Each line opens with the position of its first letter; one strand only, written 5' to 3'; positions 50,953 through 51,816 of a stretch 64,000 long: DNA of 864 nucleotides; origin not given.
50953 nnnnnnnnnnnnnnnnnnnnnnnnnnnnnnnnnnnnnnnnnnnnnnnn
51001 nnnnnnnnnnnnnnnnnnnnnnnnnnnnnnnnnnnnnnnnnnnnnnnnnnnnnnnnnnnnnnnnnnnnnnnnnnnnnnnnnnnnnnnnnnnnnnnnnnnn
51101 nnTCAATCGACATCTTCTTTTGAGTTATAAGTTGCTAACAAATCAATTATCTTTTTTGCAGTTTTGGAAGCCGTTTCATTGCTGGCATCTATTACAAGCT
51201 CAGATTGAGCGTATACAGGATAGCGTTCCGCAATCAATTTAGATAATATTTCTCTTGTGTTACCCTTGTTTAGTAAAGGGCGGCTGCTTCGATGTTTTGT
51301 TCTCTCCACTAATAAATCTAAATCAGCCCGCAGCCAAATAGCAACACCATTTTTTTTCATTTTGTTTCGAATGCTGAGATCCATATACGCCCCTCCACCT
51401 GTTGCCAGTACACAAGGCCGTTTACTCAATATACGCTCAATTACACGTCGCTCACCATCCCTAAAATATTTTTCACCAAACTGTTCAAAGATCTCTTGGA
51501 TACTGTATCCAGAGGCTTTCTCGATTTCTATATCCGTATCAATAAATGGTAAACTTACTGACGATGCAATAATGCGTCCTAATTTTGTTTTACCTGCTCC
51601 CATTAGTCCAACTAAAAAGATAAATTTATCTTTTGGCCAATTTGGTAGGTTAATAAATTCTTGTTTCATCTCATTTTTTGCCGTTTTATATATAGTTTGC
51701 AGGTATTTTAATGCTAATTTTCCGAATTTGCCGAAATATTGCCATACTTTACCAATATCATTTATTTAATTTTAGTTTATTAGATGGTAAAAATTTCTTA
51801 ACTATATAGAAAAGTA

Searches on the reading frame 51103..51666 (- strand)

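Call 69: search_protein_families(library=pfam, proteins=[window:51103-51666:-], max_evalue=0.00001)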
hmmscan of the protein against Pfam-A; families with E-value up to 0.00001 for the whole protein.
window:51103-51666:- (187 aa): 2 families
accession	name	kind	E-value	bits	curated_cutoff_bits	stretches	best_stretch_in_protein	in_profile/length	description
PF01202.28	SKI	-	2.4e-46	158.2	22.1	1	22-177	1-158/159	Shikimate kinase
PF13238.12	AAA_18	-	6.3e-06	27.1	29.4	0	16-130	1-115/128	AAA domain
